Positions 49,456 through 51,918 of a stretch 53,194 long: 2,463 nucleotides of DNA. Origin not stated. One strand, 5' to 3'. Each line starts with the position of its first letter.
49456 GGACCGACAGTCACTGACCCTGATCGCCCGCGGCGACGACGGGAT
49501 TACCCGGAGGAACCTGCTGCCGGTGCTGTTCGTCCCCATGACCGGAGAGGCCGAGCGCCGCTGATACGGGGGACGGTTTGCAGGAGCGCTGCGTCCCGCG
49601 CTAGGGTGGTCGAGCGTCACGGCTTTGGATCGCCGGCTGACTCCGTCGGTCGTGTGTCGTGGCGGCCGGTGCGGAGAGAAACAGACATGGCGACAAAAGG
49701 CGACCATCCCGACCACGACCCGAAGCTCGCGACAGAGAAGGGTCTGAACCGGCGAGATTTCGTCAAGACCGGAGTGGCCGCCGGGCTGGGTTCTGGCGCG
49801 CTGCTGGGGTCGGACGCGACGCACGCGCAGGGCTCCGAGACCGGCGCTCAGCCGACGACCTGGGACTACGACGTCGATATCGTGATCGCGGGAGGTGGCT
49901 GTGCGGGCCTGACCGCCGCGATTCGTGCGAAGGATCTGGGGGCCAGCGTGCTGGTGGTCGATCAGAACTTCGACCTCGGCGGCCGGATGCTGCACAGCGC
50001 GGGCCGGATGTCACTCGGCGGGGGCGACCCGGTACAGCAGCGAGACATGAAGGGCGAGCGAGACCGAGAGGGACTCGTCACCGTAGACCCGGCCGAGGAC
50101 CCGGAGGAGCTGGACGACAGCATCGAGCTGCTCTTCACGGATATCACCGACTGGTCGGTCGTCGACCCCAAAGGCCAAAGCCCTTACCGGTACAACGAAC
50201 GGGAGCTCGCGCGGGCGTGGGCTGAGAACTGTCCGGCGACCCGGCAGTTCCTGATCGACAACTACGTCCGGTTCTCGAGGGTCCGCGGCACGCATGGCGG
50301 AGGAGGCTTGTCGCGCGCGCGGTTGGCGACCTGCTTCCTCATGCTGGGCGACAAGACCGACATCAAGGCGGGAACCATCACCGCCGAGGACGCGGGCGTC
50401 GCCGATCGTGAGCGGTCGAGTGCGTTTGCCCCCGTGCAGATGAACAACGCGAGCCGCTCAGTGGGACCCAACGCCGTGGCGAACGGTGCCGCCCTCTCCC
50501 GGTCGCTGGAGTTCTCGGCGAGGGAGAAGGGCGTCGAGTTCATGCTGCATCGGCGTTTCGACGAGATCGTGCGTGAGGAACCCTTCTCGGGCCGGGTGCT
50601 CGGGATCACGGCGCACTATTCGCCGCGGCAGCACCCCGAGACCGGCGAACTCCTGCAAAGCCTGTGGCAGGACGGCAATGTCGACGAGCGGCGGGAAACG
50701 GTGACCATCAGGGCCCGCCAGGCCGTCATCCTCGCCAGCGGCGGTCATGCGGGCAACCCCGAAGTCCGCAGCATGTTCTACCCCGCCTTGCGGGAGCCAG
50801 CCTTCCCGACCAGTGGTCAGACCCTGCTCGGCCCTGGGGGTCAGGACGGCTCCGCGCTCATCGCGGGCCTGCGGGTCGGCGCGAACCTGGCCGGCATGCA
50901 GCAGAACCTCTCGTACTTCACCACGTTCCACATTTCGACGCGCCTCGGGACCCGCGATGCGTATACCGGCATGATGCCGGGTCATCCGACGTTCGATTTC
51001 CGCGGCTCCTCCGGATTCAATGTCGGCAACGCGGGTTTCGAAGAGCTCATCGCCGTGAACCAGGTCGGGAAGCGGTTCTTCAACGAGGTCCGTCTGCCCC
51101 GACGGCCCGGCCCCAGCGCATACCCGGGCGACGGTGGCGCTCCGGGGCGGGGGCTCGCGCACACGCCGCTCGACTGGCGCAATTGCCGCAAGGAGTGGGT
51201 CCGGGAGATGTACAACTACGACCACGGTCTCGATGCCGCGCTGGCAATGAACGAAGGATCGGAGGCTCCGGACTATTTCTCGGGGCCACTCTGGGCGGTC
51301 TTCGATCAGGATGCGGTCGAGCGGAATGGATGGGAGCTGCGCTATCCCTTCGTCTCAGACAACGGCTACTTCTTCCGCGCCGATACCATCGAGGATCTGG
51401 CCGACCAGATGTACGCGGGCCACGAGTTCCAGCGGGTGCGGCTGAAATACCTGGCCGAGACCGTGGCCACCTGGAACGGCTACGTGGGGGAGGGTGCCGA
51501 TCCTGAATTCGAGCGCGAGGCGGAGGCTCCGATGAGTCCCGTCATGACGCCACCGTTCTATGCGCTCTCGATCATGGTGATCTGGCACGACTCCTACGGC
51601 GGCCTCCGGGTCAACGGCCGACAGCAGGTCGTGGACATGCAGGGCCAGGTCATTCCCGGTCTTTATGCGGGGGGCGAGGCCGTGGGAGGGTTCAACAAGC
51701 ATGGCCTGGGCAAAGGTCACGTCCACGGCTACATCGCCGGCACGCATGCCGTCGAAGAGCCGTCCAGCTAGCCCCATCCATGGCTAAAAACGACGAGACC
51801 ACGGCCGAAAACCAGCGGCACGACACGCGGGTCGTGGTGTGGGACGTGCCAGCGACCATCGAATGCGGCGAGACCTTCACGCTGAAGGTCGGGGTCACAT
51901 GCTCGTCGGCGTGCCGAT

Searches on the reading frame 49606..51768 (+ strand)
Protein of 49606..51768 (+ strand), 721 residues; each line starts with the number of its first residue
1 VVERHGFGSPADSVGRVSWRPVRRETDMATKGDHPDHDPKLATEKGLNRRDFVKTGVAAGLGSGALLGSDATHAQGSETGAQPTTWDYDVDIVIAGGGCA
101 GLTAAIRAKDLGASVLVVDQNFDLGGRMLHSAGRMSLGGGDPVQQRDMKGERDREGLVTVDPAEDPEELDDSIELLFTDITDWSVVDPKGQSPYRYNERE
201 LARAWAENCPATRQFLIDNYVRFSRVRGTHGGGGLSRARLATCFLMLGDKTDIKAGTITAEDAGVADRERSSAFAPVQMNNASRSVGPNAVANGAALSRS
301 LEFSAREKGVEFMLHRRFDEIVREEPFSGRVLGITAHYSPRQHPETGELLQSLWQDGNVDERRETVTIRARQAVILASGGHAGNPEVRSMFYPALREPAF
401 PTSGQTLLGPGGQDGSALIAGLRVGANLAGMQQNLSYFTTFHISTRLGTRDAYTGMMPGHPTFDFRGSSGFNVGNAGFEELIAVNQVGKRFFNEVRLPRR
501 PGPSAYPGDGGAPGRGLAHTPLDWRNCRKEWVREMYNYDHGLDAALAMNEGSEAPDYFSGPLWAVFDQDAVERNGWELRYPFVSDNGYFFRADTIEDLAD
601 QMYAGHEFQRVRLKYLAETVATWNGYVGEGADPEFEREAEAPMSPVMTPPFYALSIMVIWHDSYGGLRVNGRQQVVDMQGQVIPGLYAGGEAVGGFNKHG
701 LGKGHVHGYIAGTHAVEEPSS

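Call 10: search_protein_families(library=pfam, max_evalue=0.001, proteins=[window:49606-51768:+])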
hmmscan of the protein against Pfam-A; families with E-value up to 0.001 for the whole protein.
window:49606-51768:+ (721 aa): 7 families
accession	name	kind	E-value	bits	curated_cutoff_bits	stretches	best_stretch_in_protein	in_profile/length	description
PF00890.30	FAD_binding_2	-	4.6e-34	118.8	20.4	1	91-698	1-405/414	FAD binding domain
PF01266.30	DAO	-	1.5e-10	41.6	27.9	1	91-451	1-271/353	FAD dependent oxidoreductase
PF12831.13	FAD_oxidored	-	3e-08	33.8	27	1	91-130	1-40/416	FAD dependent oxidoreductase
PF03486.20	HI0933_like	-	1.4e-06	28.4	50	1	91-132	2-43/244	HI0933-like protein Rossmann domain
PF07992.20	Pyr_redox_2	-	1.7e-05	24.8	26.1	1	91-129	2-36/291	Pyridine nucleotide-disulphide oxidoreductase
PF13450.12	NAD_binding_8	-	2.8e-05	24.8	21.9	1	94-128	1-35/68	NAD(P)-binding Rossmann-like domain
PF01262.27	AlaDh_PNT_C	-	0.00025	21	23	1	91-123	30-62/214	Alanine dehydrogenase/PNT, C-terminal domain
